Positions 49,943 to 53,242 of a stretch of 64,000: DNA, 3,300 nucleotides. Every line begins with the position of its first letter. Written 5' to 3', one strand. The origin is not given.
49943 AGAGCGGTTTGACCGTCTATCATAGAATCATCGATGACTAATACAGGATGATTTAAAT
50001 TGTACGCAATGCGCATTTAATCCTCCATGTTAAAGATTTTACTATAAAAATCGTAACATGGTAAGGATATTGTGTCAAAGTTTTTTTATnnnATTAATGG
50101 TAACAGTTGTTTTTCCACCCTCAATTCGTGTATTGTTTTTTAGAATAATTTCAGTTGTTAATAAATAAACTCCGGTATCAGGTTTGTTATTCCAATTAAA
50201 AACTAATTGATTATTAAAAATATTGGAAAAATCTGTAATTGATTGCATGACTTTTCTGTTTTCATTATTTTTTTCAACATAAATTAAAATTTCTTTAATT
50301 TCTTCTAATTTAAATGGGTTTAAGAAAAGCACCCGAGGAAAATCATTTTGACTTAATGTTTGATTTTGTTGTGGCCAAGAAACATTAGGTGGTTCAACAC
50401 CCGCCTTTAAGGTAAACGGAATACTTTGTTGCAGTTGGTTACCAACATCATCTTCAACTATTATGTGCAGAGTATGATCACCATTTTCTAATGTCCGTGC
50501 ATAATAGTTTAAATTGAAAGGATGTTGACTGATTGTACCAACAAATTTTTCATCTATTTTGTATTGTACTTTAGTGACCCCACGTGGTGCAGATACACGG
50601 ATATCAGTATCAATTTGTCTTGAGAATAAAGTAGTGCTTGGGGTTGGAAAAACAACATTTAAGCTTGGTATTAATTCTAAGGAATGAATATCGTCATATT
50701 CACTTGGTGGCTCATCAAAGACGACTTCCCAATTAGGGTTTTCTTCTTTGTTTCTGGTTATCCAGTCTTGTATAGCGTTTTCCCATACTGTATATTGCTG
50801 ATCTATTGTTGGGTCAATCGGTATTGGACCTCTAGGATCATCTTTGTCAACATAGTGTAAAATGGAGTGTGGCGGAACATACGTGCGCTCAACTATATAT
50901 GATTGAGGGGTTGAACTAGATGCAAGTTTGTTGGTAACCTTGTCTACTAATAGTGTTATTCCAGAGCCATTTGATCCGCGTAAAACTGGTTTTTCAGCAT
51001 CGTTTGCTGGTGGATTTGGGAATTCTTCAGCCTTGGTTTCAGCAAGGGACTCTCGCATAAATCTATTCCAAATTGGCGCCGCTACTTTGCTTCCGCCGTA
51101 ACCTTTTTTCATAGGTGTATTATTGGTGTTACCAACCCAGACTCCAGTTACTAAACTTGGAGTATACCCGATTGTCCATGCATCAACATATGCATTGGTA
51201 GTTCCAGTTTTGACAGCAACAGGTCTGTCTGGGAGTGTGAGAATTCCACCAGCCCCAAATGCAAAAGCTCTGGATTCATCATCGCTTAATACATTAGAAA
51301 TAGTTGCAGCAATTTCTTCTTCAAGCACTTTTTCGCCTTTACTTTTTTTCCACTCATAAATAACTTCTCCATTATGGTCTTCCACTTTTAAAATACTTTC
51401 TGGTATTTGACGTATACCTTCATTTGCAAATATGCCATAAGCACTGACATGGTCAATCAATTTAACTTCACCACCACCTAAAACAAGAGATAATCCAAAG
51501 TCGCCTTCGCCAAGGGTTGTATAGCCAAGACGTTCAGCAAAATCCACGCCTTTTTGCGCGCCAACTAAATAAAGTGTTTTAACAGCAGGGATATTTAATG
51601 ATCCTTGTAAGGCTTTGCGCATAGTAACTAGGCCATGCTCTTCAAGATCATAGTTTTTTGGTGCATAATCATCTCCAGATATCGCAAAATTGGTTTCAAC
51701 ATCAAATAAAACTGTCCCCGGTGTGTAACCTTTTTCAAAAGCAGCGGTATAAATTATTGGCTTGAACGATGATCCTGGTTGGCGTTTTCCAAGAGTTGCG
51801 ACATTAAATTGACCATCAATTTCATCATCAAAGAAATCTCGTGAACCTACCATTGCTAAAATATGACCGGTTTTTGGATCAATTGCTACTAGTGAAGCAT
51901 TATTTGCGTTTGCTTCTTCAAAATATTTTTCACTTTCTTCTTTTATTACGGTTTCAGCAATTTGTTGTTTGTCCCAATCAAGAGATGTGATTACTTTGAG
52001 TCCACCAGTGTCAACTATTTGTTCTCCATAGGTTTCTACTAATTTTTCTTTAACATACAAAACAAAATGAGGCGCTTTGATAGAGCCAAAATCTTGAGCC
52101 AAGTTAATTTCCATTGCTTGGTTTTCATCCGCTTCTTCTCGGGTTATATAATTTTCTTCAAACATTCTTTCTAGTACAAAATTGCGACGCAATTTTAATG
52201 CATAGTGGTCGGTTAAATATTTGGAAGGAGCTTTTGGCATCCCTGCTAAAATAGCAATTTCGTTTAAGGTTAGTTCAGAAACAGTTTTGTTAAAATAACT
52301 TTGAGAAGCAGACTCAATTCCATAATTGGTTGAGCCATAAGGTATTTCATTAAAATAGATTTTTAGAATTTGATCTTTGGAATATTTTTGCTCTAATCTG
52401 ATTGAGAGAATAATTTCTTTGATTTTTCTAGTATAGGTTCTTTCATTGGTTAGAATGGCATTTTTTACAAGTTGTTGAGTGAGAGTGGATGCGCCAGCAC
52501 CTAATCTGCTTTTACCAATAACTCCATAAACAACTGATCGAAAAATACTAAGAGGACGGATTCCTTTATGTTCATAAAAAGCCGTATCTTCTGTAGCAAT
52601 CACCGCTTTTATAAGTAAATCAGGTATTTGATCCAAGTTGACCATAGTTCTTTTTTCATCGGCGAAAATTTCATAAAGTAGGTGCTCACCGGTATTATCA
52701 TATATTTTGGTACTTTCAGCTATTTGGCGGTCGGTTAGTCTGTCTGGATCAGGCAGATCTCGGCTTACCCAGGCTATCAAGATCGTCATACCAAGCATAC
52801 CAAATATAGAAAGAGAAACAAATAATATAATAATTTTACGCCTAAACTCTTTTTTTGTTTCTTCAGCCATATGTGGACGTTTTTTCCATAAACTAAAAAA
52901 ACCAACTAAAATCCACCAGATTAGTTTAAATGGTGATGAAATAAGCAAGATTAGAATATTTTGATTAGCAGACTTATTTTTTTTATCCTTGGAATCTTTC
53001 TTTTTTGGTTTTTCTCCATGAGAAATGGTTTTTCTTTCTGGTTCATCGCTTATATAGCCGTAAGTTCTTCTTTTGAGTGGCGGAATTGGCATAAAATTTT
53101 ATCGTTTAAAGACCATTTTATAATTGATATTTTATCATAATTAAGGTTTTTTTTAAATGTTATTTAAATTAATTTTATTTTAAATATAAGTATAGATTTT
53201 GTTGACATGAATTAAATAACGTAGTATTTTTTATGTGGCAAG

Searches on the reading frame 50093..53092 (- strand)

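Call 80: search_protein_families(library=pfam, proteins=[window:50093-53092:-], max_evalue=0.0001)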
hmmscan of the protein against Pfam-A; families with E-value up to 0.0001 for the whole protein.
window:50093-53092:- (1000 aa): 3 families
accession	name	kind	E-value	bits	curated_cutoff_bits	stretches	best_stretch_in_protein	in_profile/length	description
PF00912.28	Transgly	-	5.2e-59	199.1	27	1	139-310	5-177/178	Transglycosylase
PF00905.27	Transpeptidase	-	6.3e-26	91.7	22.1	1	400-679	2-298/299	Penicillin binding protein transpeptidase domain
PF17957.7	Big_7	-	3.5e-07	31.2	24.1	1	809-875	1-68/70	Bacterial Ig domain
